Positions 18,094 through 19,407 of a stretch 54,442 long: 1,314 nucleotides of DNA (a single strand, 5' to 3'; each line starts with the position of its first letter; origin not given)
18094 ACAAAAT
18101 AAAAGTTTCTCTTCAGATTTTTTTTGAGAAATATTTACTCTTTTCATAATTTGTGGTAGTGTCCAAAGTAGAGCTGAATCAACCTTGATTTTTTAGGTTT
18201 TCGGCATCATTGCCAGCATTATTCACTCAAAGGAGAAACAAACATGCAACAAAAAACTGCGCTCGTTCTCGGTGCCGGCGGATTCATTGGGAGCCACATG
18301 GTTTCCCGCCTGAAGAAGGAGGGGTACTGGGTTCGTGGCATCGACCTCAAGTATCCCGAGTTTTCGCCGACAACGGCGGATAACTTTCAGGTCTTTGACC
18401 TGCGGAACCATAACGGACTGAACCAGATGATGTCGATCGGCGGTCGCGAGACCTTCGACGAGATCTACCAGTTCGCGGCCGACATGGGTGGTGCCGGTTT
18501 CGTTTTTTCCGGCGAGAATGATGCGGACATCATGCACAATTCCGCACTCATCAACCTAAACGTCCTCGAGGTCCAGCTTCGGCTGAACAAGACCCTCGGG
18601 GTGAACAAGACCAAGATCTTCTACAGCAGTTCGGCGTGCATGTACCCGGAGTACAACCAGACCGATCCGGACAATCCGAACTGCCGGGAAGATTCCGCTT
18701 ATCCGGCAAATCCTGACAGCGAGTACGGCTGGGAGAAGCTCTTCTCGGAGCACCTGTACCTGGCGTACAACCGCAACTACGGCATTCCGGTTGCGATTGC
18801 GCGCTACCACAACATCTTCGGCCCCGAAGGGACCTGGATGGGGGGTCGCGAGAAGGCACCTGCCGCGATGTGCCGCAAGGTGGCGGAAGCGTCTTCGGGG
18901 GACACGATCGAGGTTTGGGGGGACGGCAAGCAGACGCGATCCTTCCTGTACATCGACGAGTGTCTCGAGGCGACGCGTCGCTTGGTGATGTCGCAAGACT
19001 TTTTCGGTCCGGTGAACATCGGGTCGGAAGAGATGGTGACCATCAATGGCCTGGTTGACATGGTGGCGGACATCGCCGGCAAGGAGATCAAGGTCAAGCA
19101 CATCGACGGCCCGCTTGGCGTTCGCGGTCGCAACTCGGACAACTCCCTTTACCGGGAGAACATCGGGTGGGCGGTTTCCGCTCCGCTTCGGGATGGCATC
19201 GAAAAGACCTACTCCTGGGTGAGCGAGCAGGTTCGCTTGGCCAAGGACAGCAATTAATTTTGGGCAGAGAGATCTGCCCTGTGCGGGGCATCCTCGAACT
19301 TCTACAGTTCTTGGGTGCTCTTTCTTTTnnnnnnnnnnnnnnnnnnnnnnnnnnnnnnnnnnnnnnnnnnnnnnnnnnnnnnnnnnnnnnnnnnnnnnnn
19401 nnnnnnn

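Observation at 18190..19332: Single GC-rich GDP-mannose-3,5-epimerase-like gene inserted in an AT-rich glycan island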

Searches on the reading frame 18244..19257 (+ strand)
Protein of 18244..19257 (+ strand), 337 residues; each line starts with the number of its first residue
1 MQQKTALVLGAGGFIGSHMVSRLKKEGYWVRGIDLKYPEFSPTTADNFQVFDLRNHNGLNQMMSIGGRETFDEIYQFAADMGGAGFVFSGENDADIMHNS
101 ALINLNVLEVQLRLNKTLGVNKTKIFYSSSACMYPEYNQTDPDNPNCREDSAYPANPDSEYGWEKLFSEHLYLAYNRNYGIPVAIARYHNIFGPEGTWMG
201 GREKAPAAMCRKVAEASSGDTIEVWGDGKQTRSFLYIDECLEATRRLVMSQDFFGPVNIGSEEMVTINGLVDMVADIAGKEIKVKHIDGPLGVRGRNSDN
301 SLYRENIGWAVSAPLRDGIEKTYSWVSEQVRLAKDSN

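Call 3: search_protein_families(library=pfam, proteins=[window:18244-19257:+])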
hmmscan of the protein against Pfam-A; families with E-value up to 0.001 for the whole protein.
window:18244-19257:+ (337 aa): 4 families
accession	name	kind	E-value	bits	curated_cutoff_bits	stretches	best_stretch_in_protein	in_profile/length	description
PF01370.27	Epimerase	-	2.1e-38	132.5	20.9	1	6-259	1-239/240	NAD dependent epimerase/dehydratase family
PF16363.11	GDP_Man_Dehyd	-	7.9e-25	88.4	27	1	7-285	1-273/332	GDP-mannose 4,6 dehydratase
PF07993.18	NAD_binding_4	-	6.3e-05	22.7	20.1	0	103-210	109-227/258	Male sterility protein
PF01073.25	3Beta_HSD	-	0.00028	20.5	22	0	7-194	1-184/280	3-beta hydroxysteroid dehydrogenase/isomerase family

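Call 4: search_protein_families(library=ncbifam, proteins=[window:18244-19257:+])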
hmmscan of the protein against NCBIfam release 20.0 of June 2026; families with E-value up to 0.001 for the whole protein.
window:18244-19257:+ (337 aa): 16 families
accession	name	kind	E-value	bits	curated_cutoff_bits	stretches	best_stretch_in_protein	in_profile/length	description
NF047922.1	GDPFucSynFcl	equivalog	2.4e-27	96.2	500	1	4-329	3-304/308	GDP-L-fucose synthase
TIGR01181.1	dTDP_gluc_dehyt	equivalog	1.4e-20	73.6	365.1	1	6-329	2-314/321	dTDP-glucose 4,6-dehydratase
TIGR04180.1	EDH_00030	hypoth_equivalog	5.6e-18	65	475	1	7-286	2-264/297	NAD-dependent 4,6-dehydratase LegB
TIGR01179.1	galE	equivalog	1.7e-17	63.3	262.3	1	7-329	3-328/332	UDP-glucose 4-epimerase GalE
TIGR02197.1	heptose_epim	equivalog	2.5e-16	59.8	274.6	1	7-296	2-278/316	ADP-glyceromanno-heptose 6-epimerase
NF007490.0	PRK10084.1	subfamily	9.3e-10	38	649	1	143-327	151-335/361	dTDP-glucose 4,6-dehydratase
NF007582.0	PRK10217.1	equivalog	4.3e-09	35.9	698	1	153-263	152-255/355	dTDP-glucose 4,6-dehydratase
NF041015.1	UDPsulfquin_syn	equivalog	7.2e-07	28.5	575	1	134-290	155-325/384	UDP-sulfoquinovose synthase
TIGR01777.1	yfcH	hypoth_equivalog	1.2e-06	28.3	207.35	0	225-280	188-243/292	TIGR01777 family oxidoreductase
NF008872.0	PRK11908.1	equivalog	3.6e-06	26.2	294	0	161-253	149-242/349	bifunctional UDP-4-keto-pentose/UDP-xylose synthase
NF005998.1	PRK08125.1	equivalog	3.6e-06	25.7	777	0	3-37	315-350/649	bifunctional UDP-4-amino-4-deoxy-L-arabinose formyltransferase/UDP-glucuronic acid oxidase ArnA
TIGR03466.1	HpnA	hypoth_equivalog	3.8e-05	22.7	367.65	1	5-138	2-122/327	hopanoid-associated sugar epimerase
NF011728.1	PRK15181.1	equivalog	0.00013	21.1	760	1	126-245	137-246/348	Vi polysaccharide biosynthesis UDP-N-acetylglucosaminuronic acid C-4 epimerase TviC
NF009092.0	PRK12428.1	subfamily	0.00016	21.4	242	1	2-63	4-62/261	coniferyl-alcohol dehydrogenase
NF047837.1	UDPAcbARedWbcJ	equivalog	0.00033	19.7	500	0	151-251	93-187/372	UDP-2-acetamido-2,6-beta-L-arabino-hexul-4-ose reductase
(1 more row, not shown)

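Call 14: find_homologous_proteins(query=window:18244-19257:+)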
Query window:18244-19257:+ (337 aa): 8000 proteins with E <= 0.001 among 8000 candidates; the best 120 are listed.
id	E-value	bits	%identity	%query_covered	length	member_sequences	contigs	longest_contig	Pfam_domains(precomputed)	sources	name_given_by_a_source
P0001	2.1e-230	782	100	100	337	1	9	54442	PF16363.12,PF01370.28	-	-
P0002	1.8e-174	598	77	97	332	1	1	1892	PF16363.12,PF01370.28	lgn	-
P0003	8.7e-173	592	77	99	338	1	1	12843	PF16363.12,PF01370.28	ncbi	-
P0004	1.3e-172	592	77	98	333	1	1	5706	PF16363.12,PF01370.28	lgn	-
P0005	1.5e-169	582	76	98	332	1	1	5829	PF16363.12,PF07993.19,PF01370.28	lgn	-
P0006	2.0e-169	581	76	98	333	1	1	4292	PF16363.12,PF01370.28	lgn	-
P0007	3.6e-169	581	70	97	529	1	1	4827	PF16363.12,PF01370.28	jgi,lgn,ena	-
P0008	9.3e-169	579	75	98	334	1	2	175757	PF16363.12,PF01370.28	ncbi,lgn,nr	ncbi:MAG: NAD-dependent epimerase/dehydratase family protein [Candidatus Pacebacteria bacterium]|nr:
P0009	1.6e-167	575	75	99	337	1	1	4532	PF16363.12,PF01370.28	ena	-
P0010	3.6e-167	574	74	97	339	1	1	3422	PF16363.12,PF01370.28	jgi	jgi:GDP-D-mannose 3', 5'-epimerase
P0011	2.2e-166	571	74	98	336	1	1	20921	PF16363.12,PF01370.28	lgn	-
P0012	3.6e-166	571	74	98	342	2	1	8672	PF16363.12,PF07993.19,PF01370.28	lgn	-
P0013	4.7e-166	570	74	97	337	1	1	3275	PF16363.12,PF01370.28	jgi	jgi:GDP-D-mannose 3', 5'-epimerase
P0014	5.2e-166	570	75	98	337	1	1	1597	PF16363.12,PF01370.28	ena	-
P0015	6.7e-165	566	74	97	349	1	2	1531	PF16363.12,PF01370.28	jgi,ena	jgi:nucleoside-diphosphate-sugar epimerase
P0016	9.5e-165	566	76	97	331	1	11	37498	PF16363.12,PF01073.26,PF07993.19,PF01370.28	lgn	-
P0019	1.4e-164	565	73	99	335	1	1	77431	PF16363.12,PF01370.28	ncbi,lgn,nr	ncbi:NAD-dependent epimerase/dehydratase family protein [Candidatus Gracilibacteria bacterium]|nr:NA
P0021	1.6e-164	565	74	98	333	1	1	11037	PF16363.12,PF01370.28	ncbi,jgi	jgi:GDP-D-mannose 3',5'-epimerase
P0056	3.5e-162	558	73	98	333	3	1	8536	PF16363.12,PF01370.28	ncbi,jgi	jgi:GDP-D-mannose 3',5'-epimerase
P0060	5.8e-162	557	75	97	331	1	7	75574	PF16363.12,PF07993.19,PF01370.28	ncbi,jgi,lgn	jgi:GDP-D-mannose 3',5'-epimerase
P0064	1.2e-161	556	72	99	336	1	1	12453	PF16363.12,PF01370.28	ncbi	-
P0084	1.5e-160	552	73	98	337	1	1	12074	PF16363.12,PF01370.28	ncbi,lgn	ncbi:MAG: NAD-dependent epimerase/dehydratase family protein [Minisyncoccia bacterium]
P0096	2.2e-160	552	72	97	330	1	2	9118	PF16363.12,PF01370.28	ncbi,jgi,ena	jgi:GDP-D-mannose 3',5'-epimerase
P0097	2.2e-160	552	72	99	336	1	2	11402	PF16363.12,PF01370.28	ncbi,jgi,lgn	jgi:GDP-D-mannose 3',5'-epimerase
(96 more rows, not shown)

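Call 15: search_solved_structures(query=window:18244-19257:+, show_alignments=2)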
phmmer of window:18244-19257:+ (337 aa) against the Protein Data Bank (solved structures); distinct sequences matched with E-value up to 0.001: 96 (the best 60 are shown).
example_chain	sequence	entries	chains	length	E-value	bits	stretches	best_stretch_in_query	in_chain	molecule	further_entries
2c59_A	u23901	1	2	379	1.2e-89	304.2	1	8-334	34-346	GDP-MANNOSE-3', 5'-EPIMERASE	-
2c54_A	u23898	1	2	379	3e-89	302.8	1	8-334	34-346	GDP-MANNOSE-3', 5'-EPIMERASE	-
2c5a_A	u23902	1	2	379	4.2e-89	302.4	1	8-334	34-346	GDP-MANNOSE-3', 5'-EPIMERASE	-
2c5e_A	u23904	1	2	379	8e-89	301.5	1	8-334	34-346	GDP-MANNOSE-3', 5'-EPIMERASE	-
8sg0_A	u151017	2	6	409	4.2e-87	295.8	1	7-334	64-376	GDP-mannose 3,5-epimerase | GDP-mannose 3,5 epimerase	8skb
6zl6_A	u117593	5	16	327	1.6e-23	86.8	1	6-328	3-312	Epimerase domain-containing protein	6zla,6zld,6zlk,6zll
6zlj_A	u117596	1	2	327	5.6e-23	85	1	6-328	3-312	Epimerase domain-containing protein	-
6wjb_A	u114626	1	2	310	1.7e-21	80.1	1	4-323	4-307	NAD-dependent epimerase/dehydratase family protein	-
6wj9_A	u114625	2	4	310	1.4e-20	77.1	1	4-323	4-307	NAD-dependent epimerase/dehydratase family protein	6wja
4lk3_A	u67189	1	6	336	1.2e-19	74.1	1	3-329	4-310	UDP-glucuronic acid decarboxylase 1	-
4gll_A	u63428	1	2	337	1.6e-19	73.6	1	3-329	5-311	UDP-glucuronic acid decarboxylase 1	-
2b69_A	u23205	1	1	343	1.7e-19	73.6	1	3-329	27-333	UDP-glucuronate decarboxylase 1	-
4m55_A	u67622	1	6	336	2.3e-19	73.1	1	3-329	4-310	UDP-glucuronic acid decarboxylase 1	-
6dnt_A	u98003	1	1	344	3.2e-19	72.7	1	2-292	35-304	NAD-dependent epimerase/dehydratase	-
4zrm_A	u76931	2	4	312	4.1e-19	72.3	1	6-325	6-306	UDP-glucose 4-epimerase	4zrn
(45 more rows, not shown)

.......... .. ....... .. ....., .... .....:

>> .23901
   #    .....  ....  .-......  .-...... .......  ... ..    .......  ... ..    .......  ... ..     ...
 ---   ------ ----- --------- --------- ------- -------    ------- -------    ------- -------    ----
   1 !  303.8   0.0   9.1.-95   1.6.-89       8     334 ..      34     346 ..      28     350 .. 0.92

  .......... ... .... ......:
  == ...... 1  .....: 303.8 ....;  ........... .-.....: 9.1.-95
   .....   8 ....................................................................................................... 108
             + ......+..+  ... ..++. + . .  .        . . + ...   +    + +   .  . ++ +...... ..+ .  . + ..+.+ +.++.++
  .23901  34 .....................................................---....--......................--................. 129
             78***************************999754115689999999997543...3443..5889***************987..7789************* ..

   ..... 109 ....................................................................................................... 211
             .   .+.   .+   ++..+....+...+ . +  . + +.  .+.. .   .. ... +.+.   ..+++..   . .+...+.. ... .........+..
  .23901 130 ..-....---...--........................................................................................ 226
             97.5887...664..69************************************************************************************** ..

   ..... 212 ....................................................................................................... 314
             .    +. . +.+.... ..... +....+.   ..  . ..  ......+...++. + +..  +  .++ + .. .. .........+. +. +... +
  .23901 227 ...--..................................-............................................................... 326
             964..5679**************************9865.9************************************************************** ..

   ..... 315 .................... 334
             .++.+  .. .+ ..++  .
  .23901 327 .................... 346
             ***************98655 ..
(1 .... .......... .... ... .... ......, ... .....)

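Call 16: find_encoding_contigs(protein=P0001, flank=6000, max_places=10)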
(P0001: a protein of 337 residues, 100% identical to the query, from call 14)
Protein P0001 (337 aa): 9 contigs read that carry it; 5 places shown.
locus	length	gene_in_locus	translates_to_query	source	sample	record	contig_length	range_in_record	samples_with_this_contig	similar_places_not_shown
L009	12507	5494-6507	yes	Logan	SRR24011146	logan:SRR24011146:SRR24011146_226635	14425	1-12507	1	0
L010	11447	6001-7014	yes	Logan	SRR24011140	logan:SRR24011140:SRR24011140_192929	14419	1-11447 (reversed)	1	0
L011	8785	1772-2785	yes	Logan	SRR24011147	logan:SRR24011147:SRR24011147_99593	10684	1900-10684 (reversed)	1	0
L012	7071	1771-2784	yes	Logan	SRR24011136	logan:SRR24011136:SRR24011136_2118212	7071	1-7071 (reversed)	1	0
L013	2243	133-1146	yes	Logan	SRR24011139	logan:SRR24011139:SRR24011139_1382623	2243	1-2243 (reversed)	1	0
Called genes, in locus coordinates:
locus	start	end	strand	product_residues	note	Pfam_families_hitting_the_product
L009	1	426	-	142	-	?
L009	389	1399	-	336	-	PF00535:Glycos_transf_2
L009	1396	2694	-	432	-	PF01943:Polysacc_synt, PF13440:Polysacc_synt_3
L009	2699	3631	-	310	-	PF00535:Glycos_transf_2, PF13641:Glyco_tranf_2_3 (weak)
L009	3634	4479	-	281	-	PF01370:Epimerase, PF16363:GDP_Man_Dehyd (faint)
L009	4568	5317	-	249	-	PF08241:Methyltransf_11 (weak), PF03269:DUF268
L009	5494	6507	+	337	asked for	PF01370:Epimerase, PF16363:GDP_Man_Dehyd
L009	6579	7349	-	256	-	PF00535:Glycos_transf_2, PF10111:Glyco_tranf_2_2 (weak), PF13641:Glyco_tranf_2_3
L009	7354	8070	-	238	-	PF05704:Caps_synth, PF12919:TcdA_TcdB (faint), PF04488:Gly_transf_sug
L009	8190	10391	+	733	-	PF04932:Wzy_C, PF14559:TPR_19 (weak)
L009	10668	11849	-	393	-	PF00814:TsaD, PF22521:HypF_C_2 (weak)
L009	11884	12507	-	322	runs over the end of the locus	PF13365:Trypsin_2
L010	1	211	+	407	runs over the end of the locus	PF00534:Glycos_transf_1 (faint)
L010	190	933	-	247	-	PF13489:Methyltransf_23 (weak), PF08241:Methyltransf_11 (weak), PF13649:Methyltransf_25 (weak)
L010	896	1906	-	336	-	PF00535:Glycos_transf_2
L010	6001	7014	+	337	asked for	PF01370:Epimerase, PF16363:GDP_Man_Dehyd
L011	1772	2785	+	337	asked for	PF01370:Epimerase, PF16363:GDP_Man_Dehyd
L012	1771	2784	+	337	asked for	PF01370:Epimerase, PF16363:GDP_Man_Dehyd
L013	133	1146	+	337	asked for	PF01370:Epimerase, PF16363:GDP_Man_Dehyd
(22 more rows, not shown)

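Call 23: find_related_loci(query=window:18244-19257:+, collection=genome_contigs, flank=3000)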
Query window:18244-19257:+ (337 aa) in genome_contigs; peptide patterns used: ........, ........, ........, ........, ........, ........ (x = any residue, [..] = any of these).
599 stretches matched a pattern (row limit reached: there are more); 569 encode a relative of the query (tblastn E <= 1e-3); the best 80 are kept; 80 distinct loci.
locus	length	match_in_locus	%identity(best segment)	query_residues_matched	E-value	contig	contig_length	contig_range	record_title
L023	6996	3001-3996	71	4-336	1e-163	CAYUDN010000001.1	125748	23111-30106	MAG TPA_asm: uncultured Candidatus Saccharibacteria bacterium isolate SRP278252_co1_764 genome assembly, contig: NODE_13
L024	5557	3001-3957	70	4-333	4e-159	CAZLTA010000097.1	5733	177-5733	MAG TPA_asm: uncultured Planctomycetia bacterium isolate SRP178699_co1_390 genome assembly, contig: NODE_20701_length_57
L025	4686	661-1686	67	2-335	3e-158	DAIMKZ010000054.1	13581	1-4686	MAG TPA_asm: Candidatus Delongbacteria bacterium isolate CTOTU1823 NODE_676_length_13581_cov_4.163980, whole genome shot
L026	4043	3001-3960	68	4-334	9e-158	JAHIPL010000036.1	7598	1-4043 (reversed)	MAG: Acidobacteria bacterium isolate KR13_S3.mb.68 KR13_S3.mb.68_k141_36913, whole genome shotgun sequence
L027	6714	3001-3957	70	1-330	6e-156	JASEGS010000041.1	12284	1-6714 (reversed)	MAG: Thermodesulfovibrionales bacterium isolate Yes70-02 NODE_41_length_12284_cov_13.215717, whole genome shotgun sequen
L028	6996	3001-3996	68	4-333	2e-155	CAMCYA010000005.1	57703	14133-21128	MAG: Bifidobacterium breve isolate MiE-22jul19-168 genome assembly, contig: MiE-22jul19-C377, whole genome shotgun seque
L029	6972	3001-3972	69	2-336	5e-155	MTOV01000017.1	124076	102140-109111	MAG: Nitrospirae bacterium JdFR-86 JGI24020J35080_1000073, whole genome shotgun sequence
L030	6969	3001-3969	68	1-334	9e-155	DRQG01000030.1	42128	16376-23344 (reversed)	MAG TPA_asm: Caldithrix abyssi isolate HyVt-577 HyVt-577_k145_1205143, whole genome shotgun sequence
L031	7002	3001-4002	66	4-329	7e-154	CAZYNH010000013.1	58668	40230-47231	MAG TPA_asm: uncultured Bacteroidia bacterium isolate binchicken_co168_316 genome assembly, contig: NODE_823_length_5866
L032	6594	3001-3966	68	4-336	6e-154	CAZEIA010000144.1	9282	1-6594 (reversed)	MAG TPA_asm: uncultured Desulfobacterales bacterium isolate SRP332253_co1_250 genome assembly, contig: NODE_12488_length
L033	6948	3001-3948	70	4-330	4e-154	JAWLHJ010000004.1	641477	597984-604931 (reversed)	MAG: Longimicrobiales bacterium isolate 30dZY2.bin.58 NODE_19_length_641477_cov_31.004963, whole genome shotgun sequence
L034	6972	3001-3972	68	2-336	8e-154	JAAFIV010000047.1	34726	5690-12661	MAG: Ignavibacteria bacterium isolate bin62.metabat.ball.111 WN_Ignavibacteria_2_scaffold_47, whole genome shotgun seque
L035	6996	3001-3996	68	1-333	1e-153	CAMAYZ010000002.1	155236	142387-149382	MAG: Bifidobacterium breve isolate MH-09jul19-317 genome assembly, contig: MH-09jul19-C123, whole genome shotgun sequenc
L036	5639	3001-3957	69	1-330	8e-154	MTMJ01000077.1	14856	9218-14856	MAG: Archaeoglobus sp. JdFR-22 JGI24020J35080_1001169, whole genome shotgun sequence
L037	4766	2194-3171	69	1-337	5e-156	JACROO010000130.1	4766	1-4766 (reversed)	MAG: Nitrospirae bacterium isolate NC_groundwater_1963_Pr3_S-0.2um_42_3 scaffold_518290, whole genome shotgun sequence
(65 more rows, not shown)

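Call 24: list_cluster_members(proteins=[P0003, P0008, P0019, P0021, P0060, P0064, P0084, P0056, P0096, P0097])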
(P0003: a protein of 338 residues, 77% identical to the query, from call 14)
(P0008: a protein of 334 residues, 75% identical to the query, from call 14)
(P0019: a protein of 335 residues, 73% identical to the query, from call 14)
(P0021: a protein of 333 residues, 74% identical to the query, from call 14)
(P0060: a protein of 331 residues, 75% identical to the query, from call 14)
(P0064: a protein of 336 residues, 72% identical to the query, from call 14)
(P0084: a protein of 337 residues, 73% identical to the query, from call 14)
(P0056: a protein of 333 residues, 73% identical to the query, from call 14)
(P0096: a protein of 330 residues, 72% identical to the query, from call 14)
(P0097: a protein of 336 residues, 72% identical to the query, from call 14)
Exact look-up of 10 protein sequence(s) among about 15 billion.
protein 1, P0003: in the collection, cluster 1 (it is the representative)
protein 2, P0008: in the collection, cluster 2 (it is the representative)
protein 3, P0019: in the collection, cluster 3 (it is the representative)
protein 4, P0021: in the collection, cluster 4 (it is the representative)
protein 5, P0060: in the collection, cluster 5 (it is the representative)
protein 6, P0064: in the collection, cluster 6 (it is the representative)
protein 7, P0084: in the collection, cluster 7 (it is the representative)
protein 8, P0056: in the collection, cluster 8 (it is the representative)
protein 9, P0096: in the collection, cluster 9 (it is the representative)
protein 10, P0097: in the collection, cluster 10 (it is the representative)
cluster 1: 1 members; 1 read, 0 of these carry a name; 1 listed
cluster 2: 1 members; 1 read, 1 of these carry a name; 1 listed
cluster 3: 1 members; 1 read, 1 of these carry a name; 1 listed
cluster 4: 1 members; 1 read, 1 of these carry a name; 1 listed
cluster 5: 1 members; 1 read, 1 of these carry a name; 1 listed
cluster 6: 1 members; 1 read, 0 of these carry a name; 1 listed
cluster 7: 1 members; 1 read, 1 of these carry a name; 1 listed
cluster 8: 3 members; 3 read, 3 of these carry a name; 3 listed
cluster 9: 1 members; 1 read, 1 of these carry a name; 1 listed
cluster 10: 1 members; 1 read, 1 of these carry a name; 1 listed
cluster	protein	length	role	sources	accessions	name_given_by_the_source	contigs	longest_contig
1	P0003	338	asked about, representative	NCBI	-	-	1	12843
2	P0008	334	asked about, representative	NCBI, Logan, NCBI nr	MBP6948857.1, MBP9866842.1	MAG: NAD-dependent epimerase/dehydratase family protein [Candidatus Pacebacteria ... | NAD-dependent epimerase/dehydratase family protein [Candidatus Paceibacterota bacterium]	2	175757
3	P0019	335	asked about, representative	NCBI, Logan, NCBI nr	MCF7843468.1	NAD-dependent epimerase/dehydratase family protein [Candidatus Gracilibacteria bacterium]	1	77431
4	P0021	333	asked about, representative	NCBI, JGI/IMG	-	GDP-D-mannose 3',5'-epimerase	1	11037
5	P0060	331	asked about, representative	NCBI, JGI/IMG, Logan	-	GDP-D-mannose 3',5'-epimerase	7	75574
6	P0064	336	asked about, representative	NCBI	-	-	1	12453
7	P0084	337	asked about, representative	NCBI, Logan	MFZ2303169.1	MAG: NAD-dependent epimerase/dehydratase family protein [Minisyncoccia bacterium]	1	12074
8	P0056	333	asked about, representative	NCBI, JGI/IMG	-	GDP-D-mannose 3',5'-epimerase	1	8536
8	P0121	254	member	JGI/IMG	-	nucleoside-diphosphate-sugar epimerase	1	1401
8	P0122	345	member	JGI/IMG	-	nucleoside-diphosphate-sugar epimerase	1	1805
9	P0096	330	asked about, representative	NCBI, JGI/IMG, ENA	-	GDP-D-mannose 3',5'-epimerase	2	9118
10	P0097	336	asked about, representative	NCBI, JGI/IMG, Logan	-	GDP-D-mannose 3',5'-epimerase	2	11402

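Call 25: find_encoding_contigs(protein=P0003, flank=6000, max_places=2)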
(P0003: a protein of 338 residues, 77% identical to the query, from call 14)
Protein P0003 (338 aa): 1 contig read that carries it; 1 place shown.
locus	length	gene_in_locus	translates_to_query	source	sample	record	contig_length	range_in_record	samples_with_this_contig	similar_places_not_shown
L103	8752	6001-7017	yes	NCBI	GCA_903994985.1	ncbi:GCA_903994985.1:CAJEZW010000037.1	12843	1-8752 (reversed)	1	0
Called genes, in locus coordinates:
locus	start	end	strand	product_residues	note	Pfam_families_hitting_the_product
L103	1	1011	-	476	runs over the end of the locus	PF00483:NTP_transferase, PF12804:NTP_transf_3 (faint), PF22640:ManC_GMP_beta-helix, PF01050:MannoseP_isomer, PF07883:Cupin_2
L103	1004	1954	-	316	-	PF01370:Epimerase, PF04321:RmlD_sub_bind (weak), PF16363:GDP_Man_Dehyd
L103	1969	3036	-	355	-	PF01370:Epimerase, PF04321:RmlD_sub_bind, PF16363:GDP_Man_Dehyd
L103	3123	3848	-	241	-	PF00483:NTP_transferase, PF12804:NTP_transf_3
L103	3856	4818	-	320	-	PF01073:3Beta_HSD, PF01370:Epimerase, PF02719:Polysacc_synt_2, PF04321:RmlD_sub_bind, PF07993:NAD_binding_4, PF13460:NAD_binding_10 (weak), PF16363:GDP_Man_Dehyd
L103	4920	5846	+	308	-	PF01073:3Beta_HSD, PF01370:Epimerase, PF02719:Polysacc_synt_2, PF04321:RmlD_sub_bind, PF07993:NAD_binding_4, PF13460:NAD_binding_10, PF16363:GDP_Man_Dehyd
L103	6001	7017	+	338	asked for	PF01370:Epimerase, PF16363:GDP_Man_Dehyd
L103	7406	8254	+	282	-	PF03446:NAD_binding_2 (faint), PF03721:UDPG_MGDP_dh_N, PF00984:UDPG_MGDP_dh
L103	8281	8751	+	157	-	?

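Call 26: find_encoding_contigs(protein=P0004, flank=6000, max_places=2)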
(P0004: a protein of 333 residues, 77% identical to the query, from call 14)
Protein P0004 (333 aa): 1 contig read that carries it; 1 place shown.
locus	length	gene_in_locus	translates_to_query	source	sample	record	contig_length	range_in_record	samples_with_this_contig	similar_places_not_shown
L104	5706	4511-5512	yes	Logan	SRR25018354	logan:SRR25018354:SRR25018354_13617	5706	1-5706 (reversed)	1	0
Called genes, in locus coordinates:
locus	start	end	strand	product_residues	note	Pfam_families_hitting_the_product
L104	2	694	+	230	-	?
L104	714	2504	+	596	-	PF02776:TPP_enzyme_N, PF00205:TPP_enzyme_M, PF02775:TPP_enzyme_C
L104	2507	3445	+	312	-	PF01370:Epimerase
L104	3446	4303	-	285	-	PF01370:Epimerase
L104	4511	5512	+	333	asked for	PF01370:Epimerase, PF16363:GDP_Man_Dehyd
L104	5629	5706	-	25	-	?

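Call 27: find_encoding_contigs(protein=P0005, flank=6000, max_places=2)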
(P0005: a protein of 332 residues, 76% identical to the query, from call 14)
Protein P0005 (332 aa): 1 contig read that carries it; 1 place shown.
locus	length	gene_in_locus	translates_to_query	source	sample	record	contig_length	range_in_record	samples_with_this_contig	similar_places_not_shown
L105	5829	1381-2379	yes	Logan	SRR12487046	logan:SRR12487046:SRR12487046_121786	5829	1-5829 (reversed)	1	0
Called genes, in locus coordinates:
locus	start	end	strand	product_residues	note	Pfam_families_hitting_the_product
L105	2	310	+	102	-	?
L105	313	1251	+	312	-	PF01370:Epimerase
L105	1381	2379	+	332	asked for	PF01370:Epimerase, PF16363:GDP_Man_Dehyd, PF07993:NAD_binding_4 (weak)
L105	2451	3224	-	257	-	PF00535:Glycos_transf_2, PF10111:Glyco_tranf_2_2 (weak)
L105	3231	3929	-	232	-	PF05704:Caps_synth, PF12919:TcdA_TcdB (faint), PF04488:Gly_transf_sug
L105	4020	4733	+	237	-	PF03269:DUF268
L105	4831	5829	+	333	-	?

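Call 28: find_encoding_contigs(protein=P0016, flank=6000, max_places=2)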
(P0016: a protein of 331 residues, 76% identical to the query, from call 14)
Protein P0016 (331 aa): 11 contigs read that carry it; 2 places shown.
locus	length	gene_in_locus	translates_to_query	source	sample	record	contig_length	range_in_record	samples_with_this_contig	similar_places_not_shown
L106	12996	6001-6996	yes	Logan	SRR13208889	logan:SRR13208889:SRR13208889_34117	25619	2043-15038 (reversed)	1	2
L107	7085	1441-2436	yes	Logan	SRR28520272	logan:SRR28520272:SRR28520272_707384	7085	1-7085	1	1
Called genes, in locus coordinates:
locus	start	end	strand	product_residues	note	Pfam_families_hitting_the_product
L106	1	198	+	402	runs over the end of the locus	-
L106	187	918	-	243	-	PF13489:Methyltransf_23 (weak), PF13649:Methyltransf_25 (faint)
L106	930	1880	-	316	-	PF00535:Glycos_transf_2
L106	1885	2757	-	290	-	PF04989:RMNT_CmcI (faint), PF13578:Methyltransf_24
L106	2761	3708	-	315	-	PF13641:Glyco_tranf_2_3 (faint), PF00535:Glycos_transf_2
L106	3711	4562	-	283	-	PF01370:Epimerase, PF16363:GDP_Man_Dehyd (faint)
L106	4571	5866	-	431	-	PF01943:Polysacc_synt, PF13440:Polysacc_synt_3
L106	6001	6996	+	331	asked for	PF01073:3Beta_HSD (faint), PF01370:Epimerase, PF07993:NAD_binding_4 (faint), PF16363:GDP_Man_Dehyd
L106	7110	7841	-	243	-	-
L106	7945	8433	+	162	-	PF01467:CTP_transf_like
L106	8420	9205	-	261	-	PF00535:Glycos_transf_2, PF10111:Glyco_tranf_2_2 (weak)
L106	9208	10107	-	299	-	PF05575:V_cholerae_RfbT, PF05050:Methyltransf_21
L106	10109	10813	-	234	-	PF05704:Caps_synth, PF12919:TcdA_TcdB (faint), PF04488:Gly_transf_sug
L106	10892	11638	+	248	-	PF03269:DUF268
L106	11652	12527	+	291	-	PF01531:Glyco_transf_11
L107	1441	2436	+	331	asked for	PF01073:3Beta_HSD (faint), PF01370:Epimerase, PF07993:NAD_binding_4 (faint), PF16363:GDP_Man_Dehyd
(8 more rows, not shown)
